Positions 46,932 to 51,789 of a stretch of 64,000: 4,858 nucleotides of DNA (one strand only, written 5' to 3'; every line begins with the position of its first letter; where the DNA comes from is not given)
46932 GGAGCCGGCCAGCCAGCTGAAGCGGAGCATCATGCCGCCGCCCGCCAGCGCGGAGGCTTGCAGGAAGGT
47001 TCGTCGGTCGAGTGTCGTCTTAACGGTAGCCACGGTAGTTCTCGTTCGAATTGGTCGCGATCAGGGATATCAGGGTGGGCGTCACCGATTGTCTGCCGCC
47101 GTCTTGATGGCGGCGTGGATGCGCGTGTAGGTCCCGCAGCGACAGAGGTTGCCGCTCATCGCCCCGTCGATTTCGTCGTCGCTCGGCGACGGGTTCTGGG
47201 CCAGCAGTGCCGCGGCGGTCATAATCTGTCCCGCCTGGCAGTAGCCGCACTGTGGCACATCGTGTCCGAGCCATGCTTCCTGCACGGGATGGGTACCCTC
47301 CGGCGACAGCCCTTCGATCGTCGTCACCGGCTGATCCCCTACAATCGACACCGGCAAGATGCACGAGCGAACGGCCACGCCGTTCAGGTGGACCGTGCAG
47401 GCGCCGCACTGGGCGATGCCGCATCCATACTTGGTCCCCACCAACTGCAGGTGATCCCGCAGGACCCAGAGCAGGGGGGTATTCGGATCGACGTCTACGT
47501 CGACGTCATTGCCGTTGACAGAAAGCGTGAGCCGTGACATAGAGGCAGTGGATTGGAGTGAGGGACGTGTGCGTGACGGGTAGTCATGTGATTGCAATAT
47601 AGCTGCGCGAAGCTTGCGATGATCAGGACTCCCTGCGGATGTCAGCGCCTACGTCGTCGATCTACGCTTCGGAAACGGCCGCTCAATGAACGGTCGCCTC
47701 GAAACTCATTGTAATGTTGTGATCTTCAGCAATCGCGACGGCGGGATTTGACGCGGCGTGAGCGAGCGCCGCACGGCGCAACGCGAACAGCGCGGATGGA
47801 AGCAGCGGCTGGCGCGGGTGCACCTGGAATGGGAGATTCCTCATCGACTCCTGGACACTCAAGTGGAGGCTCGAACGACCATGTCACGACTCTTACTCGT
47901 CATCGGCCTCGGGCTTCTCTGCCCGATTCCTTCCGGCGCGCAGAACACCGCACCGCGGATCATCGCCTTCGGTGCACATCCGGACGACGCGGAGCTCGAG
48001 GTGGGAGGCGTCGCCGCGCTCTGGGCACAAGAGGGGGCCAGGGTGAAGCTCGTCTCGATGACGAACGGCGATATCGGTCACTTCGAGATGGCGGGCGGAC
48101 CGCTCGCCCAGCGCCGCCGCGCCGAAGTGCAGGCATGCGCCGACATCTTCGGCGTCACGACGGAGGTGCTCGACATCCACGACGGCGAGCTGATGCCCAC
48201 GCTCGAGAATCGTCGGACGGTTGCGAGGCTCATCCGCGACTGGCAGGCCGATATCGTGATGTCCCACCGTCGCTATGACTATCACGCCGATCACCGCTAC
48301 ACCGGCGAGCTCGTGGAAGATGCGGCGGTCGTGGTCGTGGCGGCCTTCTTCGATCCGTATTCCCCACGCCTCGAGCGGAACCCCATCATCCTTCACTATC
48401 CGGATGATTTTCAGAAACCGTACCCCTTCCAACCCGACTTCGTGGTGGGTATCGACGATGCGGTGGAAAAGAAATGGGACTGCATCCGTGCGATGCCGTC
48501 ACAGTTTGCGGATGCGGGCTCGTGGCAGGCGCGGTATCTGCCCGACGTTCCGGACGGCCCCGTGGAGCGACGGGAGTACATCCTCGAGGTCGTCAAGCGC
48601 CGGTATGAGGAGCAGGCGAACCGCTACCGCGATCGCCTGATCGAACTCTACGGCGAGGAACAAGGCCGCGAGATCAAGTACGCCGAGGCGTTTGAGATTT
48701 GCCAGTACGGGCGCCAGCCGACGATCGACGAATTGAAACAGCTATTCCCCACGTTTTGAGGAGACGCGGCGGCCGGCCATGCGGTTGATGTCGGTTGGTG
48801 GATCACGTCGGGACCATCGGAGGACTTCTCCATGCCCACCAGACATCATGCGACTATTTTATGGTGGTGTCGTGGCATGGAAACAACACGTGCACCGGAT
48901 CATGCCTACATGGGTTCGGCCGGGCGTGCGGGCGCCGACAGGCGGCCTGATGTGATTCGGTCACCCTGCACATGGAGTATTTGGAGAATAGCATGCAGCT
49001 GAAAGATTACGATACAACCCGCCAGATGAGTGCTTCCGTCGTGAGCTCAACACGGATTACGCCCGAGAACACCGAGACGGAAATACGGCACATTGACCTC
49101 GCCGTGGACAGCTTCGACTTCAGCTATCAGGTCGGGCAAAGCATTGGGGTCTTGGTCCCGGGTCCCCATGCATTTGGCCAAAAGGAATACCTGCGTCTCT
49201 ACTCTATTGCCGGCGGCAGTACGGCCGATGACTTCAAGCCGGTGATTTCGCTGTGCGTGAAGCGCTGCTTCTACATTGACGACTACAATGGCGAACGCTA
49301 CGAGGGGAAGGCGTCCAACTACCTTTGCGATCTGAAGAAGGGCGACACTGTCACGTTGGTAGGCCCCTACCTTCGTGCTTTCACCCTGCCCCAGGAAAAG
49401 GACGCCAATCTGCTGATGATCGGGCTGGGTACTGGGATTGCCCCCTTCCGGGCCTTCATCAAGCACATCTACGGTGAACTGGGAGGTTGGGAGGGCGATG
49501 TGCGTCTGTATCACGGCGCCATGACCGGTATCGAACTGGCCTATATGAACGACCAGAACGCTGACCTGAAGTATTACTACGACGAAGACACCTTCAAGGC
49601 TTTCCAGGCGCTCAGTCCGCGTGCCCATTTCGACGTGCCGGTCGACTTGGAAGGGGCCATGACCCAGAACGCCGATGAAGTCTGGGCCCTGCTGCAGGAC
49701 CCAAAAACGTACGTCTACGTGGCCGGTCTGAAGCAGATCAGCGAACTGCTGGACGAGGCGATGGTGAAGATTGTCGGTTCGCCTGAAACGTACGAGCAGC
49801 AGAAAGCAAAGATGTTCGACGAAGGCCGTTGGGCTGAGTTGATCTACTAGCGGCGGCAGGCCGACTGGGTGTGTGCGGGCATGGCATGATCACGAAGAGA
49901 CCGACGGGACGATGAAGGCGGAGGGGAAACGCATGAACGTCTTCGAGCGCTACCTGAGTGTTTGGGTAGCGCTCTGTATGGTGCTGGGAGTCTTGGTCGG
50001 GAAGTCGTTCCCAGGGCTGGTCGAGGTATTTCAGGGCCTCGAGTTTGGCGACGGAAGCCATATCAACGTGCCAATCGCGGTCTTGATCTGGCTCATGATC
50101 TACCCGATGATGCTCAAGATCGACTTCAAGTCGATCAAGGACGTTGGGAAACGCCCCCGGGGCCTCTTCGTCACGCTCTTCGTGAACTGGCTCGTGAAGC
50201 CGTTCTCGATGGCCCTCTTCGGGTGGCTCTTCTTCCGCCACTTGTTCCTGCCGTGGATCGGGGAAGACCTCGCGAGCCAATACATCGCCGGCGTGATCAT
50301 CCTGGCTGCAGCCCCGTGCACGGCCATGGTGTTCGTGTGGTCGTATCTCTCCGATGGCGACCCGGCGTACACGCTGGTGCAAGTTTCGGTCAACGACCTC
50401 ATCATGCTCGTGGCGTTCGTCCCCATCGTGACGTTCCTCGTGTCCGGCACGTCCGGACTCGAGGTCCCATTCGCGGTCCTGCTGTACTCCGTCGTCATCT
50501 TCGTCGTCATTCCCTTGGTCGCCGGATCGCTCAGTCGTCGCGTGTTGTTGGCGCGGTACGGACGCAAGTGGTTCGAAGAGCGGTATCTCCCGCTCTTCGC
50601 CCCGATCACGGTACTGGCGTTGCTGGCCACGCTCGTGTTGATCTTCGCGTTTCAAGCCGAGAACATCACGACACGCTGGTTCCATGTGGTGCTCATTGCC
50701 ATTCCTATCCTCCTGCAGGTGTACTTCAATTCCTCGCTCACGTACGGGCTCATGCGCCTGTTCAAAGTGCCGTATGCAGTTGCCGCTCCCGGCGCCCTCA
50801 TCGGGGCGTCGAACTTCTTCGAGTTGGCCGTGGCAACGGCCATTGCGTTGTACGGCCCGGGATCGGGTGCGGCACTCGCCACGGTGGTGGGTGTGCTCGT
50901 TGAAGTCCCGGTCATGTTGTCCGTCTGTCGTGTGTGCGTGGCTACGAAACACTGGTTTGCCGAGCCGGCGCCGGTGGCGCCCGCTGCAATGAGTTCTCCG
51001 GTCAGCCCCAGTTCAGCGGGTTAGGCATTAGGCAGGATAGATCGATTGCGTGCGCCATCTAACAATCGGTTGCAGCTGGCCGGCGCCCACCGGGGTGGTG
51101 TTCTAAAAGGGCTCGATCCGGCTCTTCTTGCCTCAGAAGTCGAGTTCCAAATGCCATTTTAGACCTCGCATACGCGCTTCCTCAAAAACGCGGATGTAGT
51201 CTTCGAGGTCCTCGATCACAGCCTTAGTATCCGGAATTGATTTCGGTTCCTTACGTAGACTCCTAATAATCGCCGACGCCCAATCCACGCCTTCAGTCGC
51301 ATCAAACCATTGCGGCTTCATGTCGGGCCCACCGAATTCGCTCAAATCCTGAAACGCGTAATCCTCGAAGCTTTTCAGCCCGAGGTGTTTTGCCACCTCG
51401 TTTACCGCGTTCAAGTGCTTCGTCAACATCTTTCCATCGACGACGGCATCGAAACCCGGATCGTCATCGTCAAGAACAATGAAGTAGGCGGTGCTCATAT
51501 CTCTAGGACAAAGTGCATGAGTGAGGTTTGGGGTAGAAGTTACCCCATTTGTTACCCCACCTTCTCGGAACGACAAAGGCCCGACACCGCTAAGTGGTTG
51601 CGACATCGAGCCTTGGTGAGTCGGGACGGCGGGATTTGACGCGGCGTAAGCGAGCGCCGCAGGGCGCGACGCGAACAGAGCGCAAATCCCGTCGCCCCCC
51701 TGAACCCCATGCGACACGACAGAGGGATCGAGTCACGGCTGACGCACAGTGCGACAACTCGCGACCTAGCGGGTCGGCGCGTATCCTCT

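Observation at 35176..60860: Co-oriented, hairpin-rich intergenic repeat family that sits exactly at gene-block boundaries (cassette-like layout)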

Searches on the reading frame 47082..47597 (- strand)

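Call 21: search_protein_families(library=pfam, proteins=[window:47082-47597:-])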
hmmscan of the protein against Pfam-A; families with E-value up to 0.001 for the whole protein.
window:47082-47597:- (171 aa): 3 families
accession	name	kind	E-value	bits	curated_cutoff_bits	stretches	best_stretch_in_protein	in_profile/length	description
PF01799.25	Fer2_2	-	3.2e-31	107.7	30.3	1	93-165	1-75/75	[2Fe-2S] binding domain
PF00111.32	Fer2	-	2e-08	34.5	21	1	27-78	3-54/77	2Fe-2S iron-sulfur cluster binding domain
PF13085.11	Fer2_3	-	7.4e-05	23.2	27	1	56-97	49-89/107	2Fe-2S iron-sulfur cluster binding domain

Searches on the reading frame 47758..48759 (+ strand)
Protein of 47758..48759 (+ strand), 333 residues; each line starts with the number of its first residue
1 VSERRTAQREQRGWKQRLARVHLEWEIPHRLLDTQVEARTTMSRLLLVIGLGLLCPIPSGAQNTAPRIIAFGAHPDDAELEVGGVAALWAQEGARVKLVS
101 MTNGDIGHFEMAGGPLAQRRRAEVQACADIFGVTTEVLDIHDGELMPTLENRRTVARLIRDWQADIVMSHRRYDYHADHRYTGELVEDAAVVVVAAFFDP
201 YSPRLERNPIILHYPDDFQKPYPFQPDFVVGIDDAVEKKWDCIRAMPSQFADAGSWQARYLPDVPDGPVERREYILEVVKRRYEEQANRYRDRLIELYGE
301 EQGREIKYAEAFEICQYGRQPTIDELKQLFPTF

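Call 21: search_protein_families(library=pfam, proteins=[window:47758-48759:+])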
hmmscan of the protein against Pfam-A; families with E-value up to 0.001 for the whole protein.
window:47758-48759:+ (333 aa): 1 family
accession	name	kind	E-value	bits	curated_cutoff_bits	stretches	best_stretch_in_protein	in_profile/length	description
PF02585.22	PIG-L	-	2.7e-25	89.8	28.2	1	70-189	2-128/129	GlcNAc-PI de-N-acetylase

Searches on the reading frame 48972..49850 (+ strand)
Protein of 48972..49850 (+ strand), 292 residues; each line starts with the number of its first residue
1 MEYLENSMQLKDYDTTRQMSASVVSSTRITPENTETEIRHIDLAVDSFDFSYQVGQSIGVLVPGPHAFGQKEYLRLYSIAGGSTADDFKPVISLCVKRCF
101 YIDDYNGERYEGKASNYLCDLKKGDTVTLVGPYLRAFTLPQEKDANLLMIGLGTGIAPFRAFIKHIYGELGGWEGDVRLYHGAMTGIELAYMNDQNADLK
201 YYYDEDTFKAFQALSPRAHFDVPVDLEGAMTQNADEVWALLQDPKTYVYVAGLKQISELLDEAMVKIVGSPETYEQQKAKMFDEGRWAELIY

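Call 22: search_protein_families(library=pfam, proteins=[window:48972-49850:+])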
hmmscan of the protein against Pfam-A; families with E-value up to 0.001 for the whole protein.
window:48972-49850:+ (292 aa): 2 families
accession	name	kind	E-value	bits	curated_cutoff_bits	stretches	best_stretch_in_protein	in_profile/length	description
PF00175.26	NAD_binding_1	-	6e-07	30.5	22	1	149-256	1-103/109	Oxidoreductase NAD-binding domain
PF00970.30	FAD_binding_6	-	0.00022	22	21.1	1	34-133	12-94/99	Oxidoreductase FAD-binding domain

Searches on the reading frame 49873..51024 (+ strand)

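Call 22: search_protein_families(library=pfam, proteins=[window:49873-51024:+])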
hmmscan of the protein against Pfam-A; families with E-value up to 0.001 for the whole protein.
window:49873-51024:+ (383 aa): 1 family
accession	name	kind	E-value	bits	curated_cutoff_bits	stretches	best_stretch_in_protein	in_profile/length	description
PF01758.21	SBF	-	7.4e-42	143.6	24.3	1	70-267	2-190/191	Sodium Bile acid symporter family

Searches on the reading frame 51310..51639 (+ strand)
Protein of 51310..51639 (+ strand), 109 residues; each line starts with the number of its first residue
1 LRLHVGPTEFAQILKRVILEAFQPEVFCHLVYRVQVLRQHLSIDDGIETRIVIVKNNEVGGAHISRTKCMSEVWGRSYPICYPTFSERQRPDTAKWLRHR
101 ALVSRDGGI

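Call 92: search_protein_families(library=pfam, proteins=[window:51310-51639:+])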
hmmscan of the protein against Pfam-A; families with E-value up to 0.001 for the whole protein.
window:51310-51639:+ (109 aa): 0 families
